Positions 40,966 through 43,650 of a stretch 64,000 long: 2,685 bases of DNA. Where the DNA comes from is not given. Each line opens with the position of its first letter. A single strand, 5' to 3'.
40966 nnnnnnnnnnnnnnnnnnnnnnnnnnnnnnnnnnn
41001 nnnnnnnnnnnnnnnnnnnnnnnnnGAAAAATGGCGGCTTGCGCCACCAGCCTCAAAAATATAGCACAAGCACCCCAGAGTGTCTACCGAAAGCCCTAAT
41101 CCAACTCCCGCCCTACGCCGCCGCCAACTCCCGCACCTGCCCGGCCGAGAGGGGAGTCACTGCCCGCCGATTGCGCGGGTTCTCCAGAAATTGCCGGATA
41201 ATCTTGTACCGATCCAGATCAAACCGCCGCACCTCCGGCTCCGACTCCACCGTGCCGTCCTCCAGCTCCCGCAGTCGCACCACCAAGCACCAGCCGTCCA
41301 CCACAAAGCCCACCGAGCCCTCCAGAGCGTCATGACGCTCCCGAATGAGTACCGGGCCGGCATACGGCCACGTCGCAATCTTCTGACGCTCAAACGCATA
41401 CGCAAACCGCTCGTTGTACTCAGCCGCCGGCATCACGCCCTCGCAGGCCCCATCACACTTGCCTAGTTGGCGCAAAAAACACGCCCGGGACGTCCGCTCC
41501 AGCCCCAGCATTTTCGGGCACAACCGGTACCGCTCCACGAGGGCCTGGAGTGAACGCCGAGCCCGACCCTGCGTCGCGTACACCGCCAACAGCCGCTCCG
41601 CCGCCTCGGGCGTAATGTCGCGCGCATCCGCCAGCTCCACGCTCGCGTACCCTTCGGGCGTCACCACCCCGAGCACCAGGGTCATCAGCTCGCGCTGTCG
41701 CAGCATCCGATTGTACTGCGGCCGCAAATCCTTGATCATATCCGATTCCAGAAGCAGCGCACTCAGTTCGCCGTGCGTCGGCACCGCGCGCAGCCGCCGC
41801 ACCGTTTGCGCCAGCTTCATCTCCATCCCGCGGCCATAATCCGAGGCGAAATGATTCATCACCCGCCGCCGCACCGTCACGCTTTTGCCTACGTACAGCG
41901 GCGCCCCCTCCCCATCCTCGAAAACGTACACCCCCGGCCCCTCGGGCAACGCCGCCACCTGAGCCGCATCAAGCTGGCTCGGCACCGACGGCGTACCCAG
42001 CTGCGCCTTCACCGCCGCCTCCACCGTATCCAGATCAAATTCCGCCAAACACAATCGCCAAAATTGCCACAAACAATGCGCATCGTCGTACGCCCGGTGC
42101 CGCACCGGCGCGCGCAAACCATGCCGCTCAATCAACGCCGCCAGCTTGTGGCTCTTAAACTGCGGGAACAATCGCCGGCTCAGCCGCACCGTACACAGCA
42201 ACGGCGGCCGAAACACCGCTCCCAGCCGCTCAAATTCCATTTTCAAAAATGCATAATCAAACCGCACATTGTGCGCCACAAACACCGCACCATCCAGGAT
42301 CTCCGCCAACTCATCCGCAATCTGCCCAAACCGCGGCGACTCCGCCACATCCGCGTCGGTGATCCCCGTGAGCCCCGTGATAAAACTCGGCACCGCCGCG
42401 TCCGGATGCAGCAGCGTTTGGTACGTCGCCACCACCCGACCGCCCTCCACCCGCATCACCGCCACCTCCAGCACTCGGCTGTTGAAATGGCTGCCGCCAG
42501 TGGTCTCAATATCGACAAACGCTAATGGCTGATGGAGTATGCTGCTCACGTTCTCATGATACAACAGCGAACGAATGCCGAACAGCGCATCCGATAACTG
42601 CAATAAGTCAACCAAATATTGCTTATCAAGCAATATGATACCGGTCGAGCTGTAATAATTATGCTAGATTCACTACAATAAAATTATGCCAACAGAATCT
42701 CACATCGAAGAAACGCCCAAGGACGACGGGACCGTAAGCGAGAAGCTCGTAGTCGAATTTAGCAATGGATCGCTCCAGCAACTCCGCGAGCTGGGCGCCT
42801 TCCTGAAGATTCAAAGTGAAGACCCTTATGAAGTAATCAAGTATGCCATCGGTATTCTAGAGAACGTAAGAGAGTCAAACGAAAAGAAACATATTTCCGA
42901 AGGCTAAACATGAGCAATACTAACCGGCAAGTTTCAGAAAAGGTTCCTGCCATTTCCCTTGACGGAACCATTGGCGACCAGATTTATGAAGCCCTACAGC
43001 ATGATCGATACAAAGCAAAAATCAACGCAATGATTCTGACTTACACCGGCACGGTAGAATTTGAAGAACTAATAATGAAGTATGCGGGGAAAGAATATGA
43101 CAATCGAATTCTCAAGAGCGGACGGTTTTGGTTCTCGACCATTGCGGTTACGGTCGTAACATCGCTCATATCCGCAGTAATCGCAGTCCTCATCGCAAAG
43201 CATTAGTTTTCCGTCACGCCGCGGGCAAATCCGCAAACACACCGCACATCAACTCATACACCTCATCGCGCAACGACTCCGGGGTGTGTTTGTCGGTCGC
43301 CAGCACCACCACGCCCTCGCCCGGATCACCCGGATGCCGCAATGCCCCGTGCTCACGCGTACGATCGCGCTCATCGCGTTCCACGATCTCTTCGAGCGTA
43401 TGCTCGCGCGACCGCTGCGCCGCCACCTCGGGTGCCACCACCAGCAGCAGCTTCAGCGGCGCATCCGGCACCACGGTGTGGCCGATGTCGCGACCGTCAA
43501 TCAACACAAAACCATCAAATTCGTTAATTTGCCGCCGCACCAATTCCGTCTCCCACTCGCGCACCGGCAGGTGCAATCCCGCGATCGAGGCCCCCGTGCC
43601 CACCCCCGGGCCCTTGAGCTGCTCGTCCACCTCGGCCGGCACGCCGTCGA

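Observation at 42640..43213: Foreign low-GC two-gene cassette (acidic 73-aa protein plus tail-anchored 98-aa membrane protein) squeezed between housekeeping genes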

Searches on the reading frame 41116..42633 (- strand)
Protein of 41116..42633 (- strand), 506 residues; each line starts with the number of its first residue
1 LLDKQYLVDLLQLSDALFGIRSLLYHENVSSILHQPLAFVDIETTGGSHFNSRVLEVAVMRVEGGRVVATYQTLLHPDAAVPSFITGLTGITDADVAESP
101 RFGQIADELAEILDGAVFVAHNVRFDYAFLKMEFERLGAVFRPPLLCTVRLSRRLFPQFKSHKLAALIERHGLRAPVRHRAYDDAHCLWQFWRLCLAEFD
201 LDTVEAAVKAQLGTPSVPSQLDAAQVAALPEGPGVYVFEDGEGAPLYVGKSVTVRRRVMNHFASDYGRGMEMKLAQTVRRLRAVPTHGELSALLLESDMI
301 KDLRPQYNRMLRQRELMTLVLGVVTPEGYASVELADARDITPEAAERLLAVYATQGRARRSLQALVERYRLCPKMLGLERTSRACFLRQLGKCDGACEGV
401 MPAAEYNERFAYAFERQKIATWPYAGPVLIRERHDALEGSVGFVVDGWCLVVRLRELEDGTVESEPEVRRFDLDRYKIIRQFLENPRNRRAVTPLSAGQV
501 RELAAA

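Call 4: search_protein_families(library=pfam, proteins=[window:41116-42633:-], max_evalue=1)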
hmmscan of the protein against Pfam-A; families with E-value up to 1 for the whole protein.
window:41116-42633:- (506 aa): 6 families
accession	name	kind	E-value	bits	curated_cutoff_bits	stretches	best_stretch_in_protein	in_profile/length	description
PF00929.31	RNase_T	-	1.2e-30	107.7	24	1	39-186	2-158/164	Exonuclease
PF01541.30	GIY-YIG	-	0.00018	22.2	22.6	1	234-308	3-78/78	GIY-YIG catalytic domain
PF24348.1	DUF7508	-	0.0019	18.8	26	1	220-277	9-65/79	Domain of unknown function (DUF7508)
PF01612.26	DNA_pol_A_exo1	-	0.012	15.8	23.6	1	105-170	64-126/173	3'-5' exonuclease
PF13482.12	RNase_H_2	-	0.091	13.1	22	1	38-87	1-49/165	RNase_H superfamily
PF11344.13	DUF3146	-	0.19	11.9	22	1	394-432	16-54/80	Protein of unknown function (DUF3146)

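Call 27: find_related_loci(query=window:41116-42633:-, collection=genome_contigs, flank=4000)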
Query window:41116-42633:- (506 aa) in genome_contigs; peptide patterns used: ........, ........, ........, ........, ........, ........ (x = any residue, [..] = any of these).
36 stretches matched a pattern; 5 encode a relative of the query (tblastn E <= 1e-3); 5 distinct loci.
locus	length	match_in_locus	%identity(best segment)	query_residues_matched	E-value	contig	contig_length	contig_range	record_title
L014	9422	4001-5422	77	32-505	0e+0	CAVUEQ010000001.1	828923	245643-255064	MAG: uncultured bacterium isolate MFD04944.bin.2.55 genome assembly, contig: contig_29178, whole genome shotgun sequence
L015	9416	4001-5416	74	29-500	0e+0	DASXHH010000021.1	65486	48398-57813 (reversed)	MAG TPA_asm: Candidatus Saccharimonadia bacterium isolate SMAG_U5188 k141_4916589, whole genome shotgun sequence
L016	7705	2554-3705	35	30-420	2e-62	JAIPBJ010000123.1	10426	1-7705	MAG: Flavobacteriales bacterium isolate Tobar13m-G24 Tobar13m-C5812, whole genome shotgun sequence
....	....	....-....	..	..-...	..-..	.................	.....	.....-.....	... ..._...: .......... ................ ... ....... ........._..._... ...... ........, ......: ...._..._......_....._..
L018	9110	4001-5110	33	37-413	2e-57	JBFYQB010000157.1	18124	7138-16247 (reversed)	MAG: Flavobacteriales bacterium isolate PPR_0170 PPR_0170_bin.38.fa_k121_814821, whole genome shotgun sequence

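Call 87: search_protein_families(library=pfam, proteins=[L015:3349-3930:-], max_evalue=0.01)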
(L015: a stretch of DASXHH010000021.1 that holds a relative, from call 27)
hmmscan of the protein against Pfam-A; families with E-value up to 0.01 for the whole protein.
L015:3349-3930:- (194 aa): 1 family
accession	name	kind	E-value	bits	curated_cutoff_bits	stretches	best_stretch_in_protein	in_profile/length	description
PF01928.26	CYTH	-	5.9e-11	42.9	23.2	1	1-153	1-159/179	CYTH domain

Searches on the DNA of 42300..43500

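Call 80: search_rna_families(source=window, start=42300, end=43500, threshold=evalue, max_evalue=1)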
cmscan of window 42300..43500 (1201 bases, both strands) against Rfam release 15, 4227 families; matches with E-value up to 1: 2.
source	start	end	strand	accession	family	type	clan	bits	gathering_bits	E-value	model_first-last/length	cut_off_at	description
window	43411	43448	-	RF01684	mascRNA-menRNA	Gene;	-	22.1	42.5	0.11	1-56/56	no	MALAT1-associated small cytoplasmic RNA/MEN beta RNA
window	43410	43463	-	RF02405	P34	Gene; sRNA;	-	16.7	44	0.13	9-62/399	no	Pseudomonas sRNA P34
